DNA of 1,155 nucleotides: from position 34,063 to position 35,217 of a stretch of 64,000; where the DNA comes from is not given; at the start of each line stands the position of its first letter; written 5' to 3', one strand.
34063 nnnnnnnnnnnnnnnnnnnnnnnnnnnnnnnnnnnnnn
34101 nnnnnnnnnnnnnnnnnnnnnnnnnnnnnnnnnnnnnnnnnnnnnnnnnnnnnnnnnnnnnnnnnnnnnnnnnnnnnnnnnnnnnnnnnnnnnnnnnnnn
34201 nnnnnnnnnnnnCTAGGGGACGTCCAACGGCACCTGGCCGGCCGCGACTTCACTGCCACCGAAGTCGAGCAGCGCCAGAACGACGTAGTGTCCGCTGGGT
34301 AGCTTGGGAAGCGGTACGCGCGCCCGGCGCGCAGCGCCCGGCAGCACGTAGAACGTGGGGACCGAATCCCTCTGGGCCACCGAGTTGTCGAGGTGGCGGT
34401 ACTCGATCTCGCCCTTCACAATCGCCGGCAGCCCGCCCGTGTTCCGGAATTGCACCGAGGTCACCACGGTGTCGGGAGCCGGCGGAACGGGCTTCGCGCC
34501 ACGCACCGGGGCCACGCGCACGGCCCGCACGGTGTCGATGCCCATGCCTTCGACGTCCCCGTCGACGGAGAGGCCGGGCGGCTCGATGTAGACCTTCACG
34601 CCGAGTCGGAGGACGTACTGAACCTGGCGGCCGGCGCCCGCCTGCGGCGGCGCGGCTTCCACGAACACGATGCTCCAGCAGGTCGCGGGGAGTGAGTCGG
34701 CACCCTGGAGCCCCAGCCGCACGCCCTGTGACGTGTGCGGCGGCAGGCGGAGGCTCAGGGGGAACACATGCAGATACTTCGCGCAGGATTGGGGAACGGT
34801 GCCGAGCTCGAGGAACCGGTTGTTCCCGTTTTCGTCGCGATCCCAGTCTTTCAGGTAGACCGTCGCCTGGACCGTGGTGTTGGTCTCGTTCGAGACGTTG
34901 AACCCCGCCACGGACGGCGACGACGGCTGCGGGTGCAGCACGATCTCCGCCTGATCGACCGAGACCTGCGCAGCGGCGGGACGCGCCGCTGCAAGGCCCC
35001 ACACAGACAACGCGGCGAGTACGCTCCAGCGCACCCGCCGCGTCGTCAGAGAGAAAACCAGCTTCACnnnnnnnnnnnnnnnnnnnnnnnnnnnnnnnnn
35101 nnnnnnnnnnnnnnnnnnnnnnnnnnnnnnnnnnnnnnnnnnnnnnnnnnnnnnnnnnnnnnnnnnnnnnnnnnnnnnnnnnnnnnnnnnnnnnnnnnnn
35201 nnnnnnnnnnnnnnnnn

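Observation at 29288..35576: Non-canonical chaperone-usher-like fibre operon: pilin-like paralogs, PapD-like protein, 981-aa barrel protein and lipoprotein, all translationally coupled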

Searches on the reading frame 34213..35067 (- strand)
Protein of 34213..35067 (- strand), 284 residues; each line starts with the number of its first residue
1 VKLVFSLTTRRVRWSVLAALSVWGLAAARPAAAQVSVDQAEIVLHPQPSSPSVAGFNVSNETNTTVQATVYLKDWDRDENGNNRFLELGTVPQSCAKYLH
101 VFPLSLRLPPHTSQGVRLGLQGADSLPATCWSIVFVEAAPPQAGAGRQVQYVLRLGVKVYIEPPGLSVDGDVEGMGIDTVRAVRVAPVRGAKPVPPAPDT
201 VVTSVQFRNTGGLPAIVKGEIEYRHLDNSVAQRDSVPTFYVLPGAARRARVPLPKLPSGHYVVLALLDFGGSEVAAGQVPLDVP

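Call 3: search_protein_families(library=pfam, max_evalue=1, proteins=[window:34213-35067:-])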
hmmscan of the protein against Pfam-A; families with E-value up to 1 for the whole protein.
window:34213-35067:- (284 aa): 2 families
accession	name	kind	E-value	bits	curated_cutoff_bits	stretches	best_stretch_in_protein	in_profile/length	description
PF00345.26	PapD_N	-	0.00044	20.7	23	1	94-166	48-125/126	Pili and flagellar-assembly chaperone, PapD N-terminal domain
PF05420.17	BCSC_C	-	0.18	11.4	23.5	1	22-80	136-194/336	Cellulose synthase operon protein C C-terminus (BCSC_C)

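Call 4: search_protein_families(library=ncbifam, max_evalue=1, proteins=[window:34213-35067:-])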
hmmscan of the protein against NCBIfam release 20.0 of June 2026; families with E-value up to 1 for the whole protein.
window:34213-35067:- (284 aa): 1 family
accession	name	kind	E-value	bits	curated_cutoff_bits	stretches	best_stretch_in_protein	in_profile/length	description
NF011782.0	PRK15246.1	equivalog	0.03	13.4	277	1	16-169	14-157/252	fimbrial assembly chaperone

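Call 9: find_homologous_proteins(query=window:34213-35067:-)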
Query window:34213-35067:- (284 aa): 220 proteins with E <= 0.001 among 8000 candidates; the best 120 are listed.
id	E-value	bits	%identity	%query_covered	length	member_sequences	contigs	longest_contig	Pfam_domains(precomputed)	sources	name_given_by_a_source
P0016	9.3e-166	568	91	100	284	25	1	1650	-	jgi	jgi:P pilus assembly chaperone PapD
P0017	1.2e-153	529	85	100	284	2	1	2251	-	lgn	-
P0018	1.5e-149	515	83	100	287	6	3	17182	-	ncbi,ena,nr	ncbi:MAG TPA: hypothetical protein VFD85_12150 [Gemmatimonadales bacterium]|nr:hypothetical protein 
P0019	6.3e-148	510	82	100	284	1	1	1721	-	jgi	jgi:P pilus assembly chaperone PapD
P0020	1.4e-147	509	82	100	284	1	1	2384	-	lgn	-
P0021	2.7e-147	508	82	98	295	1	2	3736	-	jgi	jgi:P pilus assembly chaperone PapD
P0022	4.2e-147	507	83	100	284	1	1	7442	-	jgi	jgi:P pilus assembly chaperone PapD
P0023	1.3e-143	496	82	100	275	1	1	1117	-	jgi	jgi:P pilus assembly chaperone PapD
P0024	1.7e-143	495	80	98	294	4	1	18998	-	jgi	jgi:P pilus assembly chaperone PapD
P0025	3.5e-143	494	80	100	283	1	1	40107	-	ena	-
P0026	1.1e-142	493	83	98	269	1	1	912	-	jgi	jgi:P pilus assembly chaperone PapD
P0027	1.6e-142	492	80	97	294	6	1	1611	-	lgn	-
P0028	9.9e-141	486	80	98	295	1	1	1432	-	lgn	-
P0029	1.5e-138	479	78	100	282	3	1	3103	-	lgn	-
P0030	1.1e-126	440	74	97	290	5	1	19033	-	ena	-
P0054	1.4e-78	282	52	98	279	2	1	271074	-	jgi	jgi:hypothetical protein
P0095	3.5e-69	251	47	95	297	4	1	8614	PF00345.27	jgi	jgi:P pilus assembly chaperone PapD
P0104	5.9e-66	241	46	95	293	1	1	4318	PF00345.27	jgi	jgi:P pilus assembly chaperone PapD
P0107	1.3e-65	240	46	92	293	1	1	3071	PF00345.27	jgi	jgi:P pilus assembly chaperone PapD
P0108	1.5e-65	240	46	95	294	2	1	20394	PF00345.27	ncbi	-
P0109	3.3e-65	238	46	94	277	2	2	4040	PF00345.27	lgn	-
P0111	1.4e-64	236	46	94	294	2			PF00345.27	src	-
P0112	4.4e-64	235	46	95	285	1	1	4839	PF00345.27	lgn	-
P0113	4.5e-64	235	46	95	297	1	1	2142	PF00345.27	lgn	-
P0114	5.4e-64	234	45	95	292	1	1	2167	PF00345.27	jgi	-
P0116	1.1e-63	233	47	93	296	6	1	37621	PF00345.27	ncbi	-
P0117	2.1e-63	233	45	96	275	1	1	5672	PF00345.27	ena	-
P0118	4.2e-63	231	44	93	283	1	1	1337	PF00345.27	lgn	-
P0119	6.9e-63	231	46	89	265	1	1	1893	PF00345.27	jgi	jgi:P pilus assembly chaperone PapD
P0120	1.0e-62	230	46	92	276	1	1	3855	PF00345.27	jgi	jgi:P pilus assembly chaperone PapD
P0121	1.4e-62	230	44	95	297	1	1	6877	PF00345.27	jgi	jgi:P pilus assembly chaperone PapD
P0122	1.5e-62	230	46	92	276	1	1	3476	PF00345.27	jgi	-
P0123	1.8e-62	229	46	95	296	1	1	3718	PF00345.27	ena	-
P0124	1.9e-62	229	46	95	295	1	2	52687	PF00345.27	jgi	-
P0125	2.2e-62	229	46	95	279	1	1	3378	PF00345.27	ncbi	-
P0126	2.3e-62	229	45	94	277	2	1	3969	PF00345.27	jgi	-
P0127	2.4e-62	229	45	95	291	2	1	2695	PF00345.27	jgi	-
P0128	2.7e-62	229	45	94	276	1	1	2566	PF00345.27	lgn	-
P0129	3.5e-62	228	46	92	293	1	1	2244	PF00345.27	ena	-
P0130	3.7e-62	228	45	95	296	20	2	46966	PF00345.27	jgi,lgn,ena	-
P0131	8.2e-62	227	46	95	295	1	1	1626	PF00345.27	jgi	-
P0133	2.7e-61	226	46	95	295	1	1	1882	PF00345.27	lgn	-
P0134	2.8e-61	226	45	96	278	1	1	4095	PF00345.27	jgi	jgi:P pilus assembly chaperone PapD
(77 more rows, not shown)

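Call 11: search_solved_structures(query=A2, max_evalue=10, show_alignments=2)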
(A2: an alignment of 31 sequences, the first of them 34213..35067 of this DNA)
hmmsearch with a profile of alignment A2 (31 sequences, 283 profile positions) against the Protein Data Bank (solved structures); distinct sequences matched with E-value up to 10: 0.

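Call 19: find_encoding_contigs(protein=P0124, flank=8000, max_places=3)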
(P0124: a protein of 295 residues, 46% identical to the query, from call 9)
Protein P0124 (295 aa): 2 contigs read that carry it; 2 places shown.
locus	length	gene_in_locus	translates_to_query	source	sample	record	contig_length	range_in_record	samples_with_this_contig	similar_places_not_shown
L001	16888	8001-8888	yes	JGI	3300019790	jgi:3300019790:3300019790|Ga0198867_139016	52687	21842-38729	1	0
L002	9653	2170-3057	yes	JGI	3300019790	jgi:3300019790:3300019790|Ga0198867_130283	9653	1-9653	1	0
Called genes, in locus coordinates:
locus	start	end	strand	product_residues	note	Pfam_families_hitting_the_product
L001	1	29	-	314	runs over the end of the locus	PF01379:Porphobil_deam, PF03900:Porphobil_deamC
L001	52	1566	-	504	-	PF00590:TP_methylase, PF02602:HEM4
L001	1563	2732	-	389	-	PF22451:NirdL-like_HTH, PF17805:AsnC_trans_reg2 (weak)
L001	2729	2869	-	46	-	-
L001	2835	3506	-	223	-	PF01578:Cytochrom_C_asm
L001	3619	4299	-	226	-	PF01061:ABC2_membrane, PF03379:CcmB, PF12730:ABC2_membrane_4 (weak), PF12698:ABC2_membrane_3 (weak)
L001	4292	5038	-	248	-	PF00005:ABC_tran, PF13304:AAA_21 (weak)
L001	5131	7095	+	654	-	PF16177:ACAS_N, PF00501:AMP-binding, PF13193:AMP-binding_C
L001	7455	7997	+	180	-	-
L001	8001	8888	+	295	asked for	PF00345:PapD_N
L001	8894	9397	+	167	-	-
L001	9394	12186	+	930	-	PF10633:NPCBM_assoc (weak)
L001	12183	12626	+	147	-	-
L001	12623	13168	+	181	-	-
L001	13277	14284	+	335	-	PF08541:ACP_syn_III_C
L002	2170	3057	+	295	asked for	PF00345:PapD_N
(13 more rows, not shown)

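Call 20: find_encoding_contigs(protein=P0054, flank=8000, max_places=3)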
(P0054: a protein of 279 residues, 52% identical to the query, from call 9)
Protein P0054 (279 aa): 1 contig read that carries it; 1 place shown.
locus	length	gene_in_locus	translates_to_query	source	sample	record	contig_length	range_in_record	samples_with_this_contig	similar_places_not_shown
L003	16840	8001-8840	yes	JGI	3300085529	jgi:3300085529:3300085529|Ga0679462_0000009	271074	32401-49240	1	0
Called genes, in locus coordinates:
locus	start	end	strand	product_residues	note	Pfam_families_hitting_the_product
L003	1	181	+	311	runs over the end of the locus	PF00005:ABC_tran, PF13304:AAA_21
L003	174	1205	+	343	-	PF12698:ABC2_membrane_3, PF01061:ABC2_membrane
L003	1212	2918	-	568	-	PF00069:Pkinase, PF03109:ABC1 (faint), PF00069:Pkinase, PF07714:PK_Tyr_Ser-Thr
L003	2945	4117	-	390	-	PF04307:YdjM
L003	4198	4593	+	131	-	-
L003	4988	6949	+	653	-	PF16697:Yop-YscD_cpl, PF00498:FHA, PF16697:Yop-YscD_cpl, PF00498:FHA, PF28533:DUF8429 (faint), PF00089:Trypsin, PF13365:Trypsin_2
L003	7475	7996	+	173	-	-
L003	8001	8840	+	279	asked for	-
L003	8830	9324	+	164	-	-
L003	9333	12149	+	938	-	PF13620:CarboxypepD_reg (faint), PF10633:NPCBM_assoc (weak), PF23619:Ig_VWA7 (weak), PF17210:SdrD_B (faint)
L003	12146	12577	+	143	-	-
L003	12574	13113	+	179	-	-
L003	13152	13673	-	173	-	-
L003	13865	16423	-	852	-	PF00989:PAS, PF08448:PAS_4, PF13188:PAS_8 (weak), PF13426:PAS_9, PF00512:HisKA, PF02518:HATPase_c, PF00072:Response_reg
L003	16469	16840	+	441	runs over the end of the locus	PF00342:PGI (weak)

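Call 27: find_related_loci(query=A2, collection=genome_contigs, flank=8000)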
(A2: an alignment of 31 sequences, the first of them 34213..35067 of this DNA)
Query A2 (284 aa) in genome_contigs; peptide patterns used: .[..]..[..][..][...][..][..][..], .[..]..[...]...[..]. (x = any residue, [..] = any of these).
438 stretches matched a pattern; 122 encode a relative of the query (tblastn E <= 1e-3); the best 80 are kept; 79 distinct loci.
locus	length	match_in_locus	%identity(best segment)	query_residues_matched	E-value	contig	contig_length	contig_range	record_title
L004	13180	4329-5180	92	1-284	5e-171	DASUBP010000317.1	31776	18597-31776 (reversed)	MAG TPA_asm: Gemmatimonadales bacterium isolate SMAG_U2524 k141_613192, whole genome shotgun sequence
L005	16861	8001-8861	84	1-284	9e-151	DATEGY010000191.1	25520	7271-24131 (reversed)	MAG TPA_asm: Gemmatimonadales bacterium isolate SMAG_U8797 k141_1035524, whole genome shotgun sequence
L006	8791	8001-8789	74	10-272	1e-124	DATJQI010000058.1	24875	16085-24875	MAG TPA_asm: Gemmatimonadales bacterium isolate SMAG_U14936 k141_851405, whole genome shotgun sequence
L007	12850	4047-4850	53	9-284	2e-85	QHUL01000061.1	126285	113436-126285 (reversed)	MAG: Gemmatimonadetes bacterium isolate AG29 14_1009_02_40cm_scaffold_290_curated, whole genome shotgun sequence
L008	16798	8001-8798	53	1-284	1e-84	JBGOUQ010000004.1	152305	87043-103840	MAG: Gemmatimonadota bacterium isolate OBJ_0618_7090110_135 k141_2179620_length_152305_cov_137.0000, whole genome shotgu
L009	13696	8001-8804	51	9-284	3e-82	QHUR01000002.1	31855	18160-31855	MAG: Gemmatimonadetes bacterium isolate AG23 14_1009_16_30cm_scaffold_2841_curated, whole genome shotgun sequence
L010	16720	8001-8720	51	29-284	3e-79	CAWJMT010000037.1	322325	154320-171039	MAG: uncultured Gemmatimonadales bacterium isolate MFD02809.bin.2.233 genome assembly, contig: contig_63869, whole genom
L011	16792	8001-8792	50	11-282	1e-78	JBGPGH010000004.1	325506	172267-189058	MAG: Gemmatimonadaceae bacterium isolate OBJ_0618_7090110_47 k141_10965040_length_325506_cov_36.7624, whole genome shotg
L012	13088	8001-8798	51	9-282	9e-77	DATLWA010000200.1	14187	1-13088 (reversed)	MAG TPA_asm: Gemmatimonadales bacterium isolate SMAG_U13206 k141_364340, whole genome shotgun sequence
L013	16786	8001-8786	47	7-284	4e-76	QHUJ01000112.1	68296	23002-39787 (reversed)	MAG: Gemmatimonadetes bacterium isolate AG30 14_0929_12_40cm_scaffold_45_curated, whole genome shotgun sequence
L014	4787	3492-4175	55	37-284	2e-75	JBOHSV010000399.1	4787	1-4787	MAG: Gemmatimonadales bacterium isolate M3-S_metabat2.bin.235 k127_865684, whole genome shotgun sequence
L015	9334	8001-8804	50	9-284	3e-75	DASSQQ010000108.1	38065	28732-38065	MAG TPA_asm: Gemmatimonadales bacterium isolate SMAG_U467 k141_203618, whole genome shotgun sequence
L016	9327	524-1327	49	9-284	3e-71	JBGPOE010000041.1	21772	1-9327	MAG: Gemmatimonadota bacterium isolate OBJ_0618_7090110_199 k141_1537310_length_21772_cov_19.1766, whole genome shotgun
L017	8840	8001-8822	45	11-279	2e-69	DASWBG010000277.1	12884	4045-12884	MAG TPA_asm: Gemmatimonadaceae bacterium isolate SMAG_U2676 k141_885225, whole genome shotgun sequence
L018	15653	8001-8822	46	11-279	2e-69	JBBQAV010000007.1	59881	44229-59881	MAG: Gemmatimonadales bacterium isolate Co_metawrap_1437 Cmw_1437_k141_27941521_length_59881_cov_19.0000, whole genome s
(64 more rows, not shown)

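Call 45: search_protein_families(library=pfam, alignment_id=A2, max_evalue=0.01)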
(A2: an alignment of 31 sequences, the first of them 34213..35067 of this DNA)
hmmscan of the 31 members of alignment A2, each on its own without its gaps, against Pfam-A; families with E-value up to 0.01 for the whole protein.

A. member 1, window:34213-35067:- (284 aa): 1 family
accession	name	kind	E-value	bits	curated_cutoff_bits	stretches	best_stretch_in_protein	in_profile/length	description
PF00345.26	PapD_N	-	0.00044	20.7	23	0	94-166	48-125/126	Pili and flagellar-assembly chaperone, PapD N-terminal domain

B. families by the number of members that match (of 31 scanned): 1 family
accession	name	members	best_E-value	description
PF00345.26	PapD_N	12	4e-10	Pili and flagellar-assembly chaperone, PapD N-terminal domain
